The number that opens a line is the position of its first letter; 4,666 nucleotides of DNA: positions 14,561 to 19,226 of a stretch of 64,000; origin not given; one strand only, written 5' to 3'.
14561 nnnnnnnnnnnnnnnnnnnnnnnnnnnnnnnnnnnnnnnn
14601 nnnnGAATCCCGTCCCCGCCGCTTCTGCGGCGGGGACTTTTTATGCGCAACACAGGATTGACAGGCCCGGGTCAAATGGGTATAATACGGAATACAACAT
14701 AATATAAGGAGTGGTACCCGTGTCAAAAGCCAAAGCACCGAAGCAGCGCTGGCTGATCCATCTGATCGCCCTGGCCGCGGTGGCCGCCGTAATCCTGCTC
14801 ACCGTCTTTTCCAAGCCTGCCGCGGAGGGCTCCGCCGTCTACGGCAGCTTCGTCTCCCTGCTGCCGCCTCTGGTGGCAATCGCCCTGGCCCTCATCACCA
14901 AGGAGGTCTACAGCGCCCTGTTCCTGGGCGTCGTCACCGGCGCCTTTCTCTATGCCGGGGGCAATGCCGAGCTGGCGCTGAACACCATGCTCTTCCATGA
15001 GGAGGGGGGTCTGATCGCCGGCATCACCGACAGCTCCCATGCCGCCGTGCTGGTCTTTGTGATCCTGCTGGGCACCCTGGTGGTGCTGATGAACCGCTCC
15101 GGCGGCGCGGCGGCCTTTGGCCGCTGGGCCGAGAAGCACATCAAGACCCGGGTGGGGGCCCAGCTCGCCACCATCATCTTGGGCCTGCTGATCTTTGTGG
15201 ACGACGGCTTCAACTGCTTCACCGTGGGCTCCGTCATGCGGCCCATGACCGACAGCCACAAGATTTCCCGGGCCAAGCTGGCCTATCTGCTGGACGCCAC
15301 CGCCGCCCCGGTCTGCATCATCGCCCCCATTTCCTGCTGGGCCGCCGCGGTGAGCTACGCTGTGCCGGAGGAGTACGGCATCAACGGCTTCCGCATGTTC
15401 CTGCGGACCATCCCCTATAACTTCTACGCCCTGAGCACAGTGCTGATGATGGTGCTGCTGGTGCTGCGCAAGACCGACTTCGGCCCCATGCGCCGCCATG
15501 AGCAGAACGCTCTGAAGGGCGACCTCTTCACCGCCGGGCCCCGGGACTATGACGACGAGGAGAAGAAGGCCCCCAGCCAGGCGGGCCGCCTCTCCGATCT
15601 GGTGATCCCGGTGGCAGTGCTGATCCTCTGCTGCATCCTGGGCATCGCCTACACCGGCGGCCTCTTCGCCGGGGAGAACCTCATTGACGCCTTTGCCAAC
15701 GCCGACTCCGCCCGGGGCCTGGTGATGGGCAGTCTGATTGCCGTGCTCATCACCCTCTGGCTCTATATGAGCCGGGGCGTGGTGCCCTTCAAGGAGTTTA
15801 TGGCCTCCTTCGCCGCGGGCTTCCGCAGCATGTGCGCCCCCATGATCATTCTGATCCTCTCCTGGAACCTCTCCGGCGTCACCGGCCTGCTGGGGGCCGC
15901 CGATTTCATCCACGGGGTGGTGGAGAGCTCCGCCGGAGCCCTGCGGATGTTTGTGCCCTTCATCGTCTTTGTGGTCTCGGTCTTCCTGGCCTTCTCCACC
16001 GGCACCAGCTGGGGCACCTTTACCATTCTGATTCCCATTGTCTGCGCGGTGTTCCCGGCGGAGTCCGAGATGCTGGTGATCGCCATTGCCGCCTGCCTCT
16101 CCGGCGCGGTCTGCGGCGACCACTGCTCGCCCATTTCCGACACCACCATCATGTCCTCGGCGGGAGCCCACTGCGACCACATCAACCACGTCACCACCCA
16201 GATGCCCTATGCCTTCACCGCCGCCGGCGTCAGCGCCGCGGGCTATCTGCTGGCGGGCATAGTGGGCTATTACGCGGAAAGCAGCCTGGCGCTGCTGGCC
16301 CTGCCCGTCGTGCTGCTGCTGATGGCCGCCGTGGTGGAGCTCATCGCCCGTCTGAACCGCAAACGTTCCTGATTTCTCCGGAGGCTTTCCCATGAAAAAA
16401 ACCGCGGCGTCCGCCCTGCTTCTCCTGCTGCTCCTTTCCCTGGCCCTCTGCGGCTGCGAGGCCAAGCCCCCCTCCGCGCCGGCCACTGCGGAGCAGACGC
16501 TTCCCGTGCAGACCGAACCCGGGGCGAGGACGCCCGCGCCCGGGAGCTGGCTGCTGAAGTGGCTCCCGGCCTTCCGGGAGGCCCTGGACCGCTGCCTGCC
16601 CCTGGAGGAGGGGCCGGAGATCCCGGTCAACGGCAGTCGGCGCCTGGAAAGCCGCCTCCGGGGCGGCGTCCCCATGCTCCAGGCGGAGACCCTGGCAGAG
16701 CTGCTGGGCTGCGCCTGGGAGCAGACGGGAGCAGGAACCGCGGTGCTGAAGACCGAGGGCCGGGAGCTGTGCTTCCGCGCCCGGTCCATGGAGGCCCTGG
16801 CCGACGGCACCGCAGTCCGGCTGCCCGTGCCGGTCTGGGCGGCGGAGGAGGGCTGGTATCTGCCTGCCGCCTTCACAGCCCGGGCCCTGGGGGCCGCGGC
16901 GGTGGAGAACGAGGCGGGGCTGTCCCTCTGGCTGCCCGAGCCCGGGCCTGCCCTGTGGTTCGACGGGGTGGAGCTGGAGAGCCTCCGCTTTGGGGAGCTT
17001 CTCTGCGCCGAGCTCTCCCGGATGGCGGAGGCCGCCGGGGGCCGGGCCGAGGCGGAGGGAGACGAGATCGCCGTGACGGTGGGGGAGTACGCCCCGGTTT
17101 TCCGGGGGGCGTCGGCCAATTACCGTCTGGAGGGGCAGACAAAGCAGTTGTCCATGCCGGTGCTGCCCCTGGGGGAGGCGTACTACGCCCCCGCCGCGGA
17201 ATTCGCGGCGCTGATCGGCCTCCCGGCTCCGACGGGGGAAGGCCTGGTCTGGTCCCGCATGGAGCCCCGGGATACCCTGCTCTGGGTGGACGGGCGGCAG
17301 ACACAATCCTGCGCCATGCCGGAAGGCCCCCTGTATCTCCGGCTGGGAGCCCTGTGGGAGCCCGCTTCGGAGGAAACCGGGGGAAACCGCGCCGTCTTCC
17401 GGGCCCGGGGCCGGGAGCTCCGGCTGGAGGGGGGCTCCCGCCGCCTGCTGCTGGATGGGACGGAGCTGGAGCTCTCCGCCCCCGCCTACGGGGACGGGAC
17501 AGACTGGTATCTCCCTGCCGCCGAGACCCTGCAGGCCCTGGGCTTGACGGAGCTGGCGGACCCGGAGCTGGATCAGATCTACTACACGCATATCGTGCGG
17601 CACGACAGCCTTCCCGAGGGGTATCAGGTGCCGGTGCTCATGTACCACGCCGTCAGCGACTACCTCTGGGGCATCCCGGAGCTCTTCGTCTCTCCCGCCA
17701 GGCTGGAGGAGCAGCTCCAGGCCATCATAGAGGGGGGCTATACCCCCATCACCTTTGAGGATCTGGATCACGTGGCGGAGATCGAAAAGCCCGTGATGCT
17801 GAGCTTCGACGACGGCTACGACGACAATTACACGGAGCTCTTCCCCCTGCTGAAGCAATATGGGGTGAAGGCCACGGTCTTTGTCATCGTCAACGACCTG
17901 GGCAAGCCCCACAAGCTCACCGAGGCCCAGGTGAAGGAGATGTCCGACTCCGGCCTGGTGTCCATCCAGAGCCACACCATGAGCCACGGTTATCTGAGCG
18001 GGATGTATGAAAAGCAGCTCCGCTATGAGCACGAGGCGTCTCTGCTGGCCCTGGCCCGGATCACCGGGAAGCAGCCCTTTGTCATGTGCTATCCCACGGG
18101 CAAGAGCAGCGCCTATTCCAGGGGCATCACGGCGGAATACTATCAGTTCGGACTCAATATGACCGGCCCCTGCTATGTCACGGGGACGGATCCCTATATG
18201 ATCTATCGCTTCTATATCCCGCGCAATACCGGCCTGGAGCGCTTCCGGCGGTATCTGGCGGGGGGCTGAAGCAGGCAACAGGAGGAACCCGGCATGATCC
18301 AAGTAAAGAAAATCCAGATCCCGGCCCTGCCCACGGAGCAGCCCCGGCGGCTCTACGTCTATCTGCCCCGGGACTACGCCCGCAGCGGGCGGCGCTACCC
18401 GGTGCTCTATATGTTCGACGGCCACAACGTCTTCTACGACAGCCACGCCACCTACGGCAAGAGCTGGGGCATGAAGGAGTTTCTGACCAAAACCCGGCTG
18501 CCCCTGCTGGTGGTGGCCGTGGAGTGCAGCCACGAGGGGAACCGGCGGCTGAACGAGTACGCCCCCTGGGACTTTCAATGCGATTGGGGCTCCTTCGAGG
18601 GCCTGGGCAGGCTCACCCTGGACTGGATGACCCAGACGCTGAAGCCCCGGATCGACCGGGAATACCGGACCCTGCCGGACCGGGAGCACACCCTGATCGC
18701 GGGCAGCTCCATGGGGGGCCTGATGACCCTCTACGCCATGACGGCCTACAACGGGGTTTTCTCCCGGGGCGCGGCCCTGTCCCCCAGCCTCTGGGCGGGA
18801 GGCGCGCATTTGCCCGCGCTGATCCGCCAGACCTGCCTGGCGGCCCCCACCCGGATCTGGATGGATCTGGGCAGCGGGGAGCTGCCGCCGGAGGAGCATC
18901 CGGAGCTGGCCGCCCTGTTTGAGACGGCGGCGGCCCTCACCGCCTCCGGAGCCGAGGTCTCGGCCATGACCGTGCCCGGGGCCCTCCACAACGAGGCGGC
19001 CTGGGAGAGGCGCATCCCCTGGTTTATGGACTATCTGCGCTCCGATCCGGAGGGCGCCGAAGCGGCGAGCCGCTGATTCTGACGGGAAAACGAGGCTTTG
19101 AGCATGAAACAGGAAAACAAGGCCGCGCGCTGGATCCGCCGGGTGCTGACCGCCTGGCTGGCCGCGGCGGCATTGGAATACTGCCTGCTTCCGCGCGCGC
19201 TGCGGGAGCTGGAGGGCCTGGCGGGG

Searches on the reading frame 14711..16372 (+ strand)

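Call 27: search_protein_families(library=pfam, proteins=[window:14711-16372:+])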
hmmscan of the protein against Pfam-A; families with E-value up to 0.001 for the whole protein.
window:14711-16372:+ (553 aa): 1 family
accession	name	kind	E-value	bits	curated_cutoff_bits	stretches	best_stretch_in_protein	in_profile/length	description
PF03553.21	Na_H_antiporter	-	6.6e-50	170.5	23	1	224-517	30-303/303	Na+/H+ antiporter family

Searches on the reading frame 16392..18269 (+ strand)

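Call 27: search_protein_families(library=pfam, proteins=[window:16392-18269:+])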
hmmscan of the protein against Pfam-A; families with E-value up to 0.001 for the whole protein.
window:16392-18269:+ (625 aa): 2 families
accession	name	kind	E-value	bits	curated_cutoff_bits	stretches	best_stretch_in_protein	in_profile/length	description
PF01522.26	Polysacc_deac_1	-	4.6e-26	91.6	23.1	1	465-581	6-117/124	Polysaccharide deacetylase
PF07833.16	Cu_amine_oxidN1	-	1e-08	35.5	24.2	1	91-170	17-97/108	Copper amine oxidase N-terminal domain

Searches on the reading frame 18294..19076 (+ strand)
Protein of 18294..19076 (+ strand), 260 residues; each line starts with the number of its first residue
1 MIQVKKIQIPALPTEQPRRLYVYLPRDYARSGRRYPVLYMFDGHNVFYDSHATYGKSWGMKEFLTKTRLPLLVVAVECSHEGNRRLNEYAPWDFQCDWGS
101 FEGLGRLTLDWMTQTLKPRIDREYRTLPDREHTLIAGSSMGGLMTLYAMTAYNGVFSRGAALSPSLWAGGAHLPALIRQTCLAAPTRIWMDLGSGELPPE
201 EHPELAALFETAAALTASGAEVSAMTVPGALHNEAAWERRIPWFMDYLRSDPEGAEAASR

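Call 27: search_protein_families(library=pfam, proteins=[window:18294-19076:+])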
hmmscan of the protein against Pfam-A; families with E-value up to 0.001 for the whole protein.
window:18294-19076:+ (260 aa): 1 family
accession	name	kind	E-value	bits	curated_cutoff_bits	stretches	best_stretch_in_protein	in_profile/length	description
PF00756.26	Esterase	-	1.5e-22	81.1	22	1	15-239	5-242/251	Putative esterase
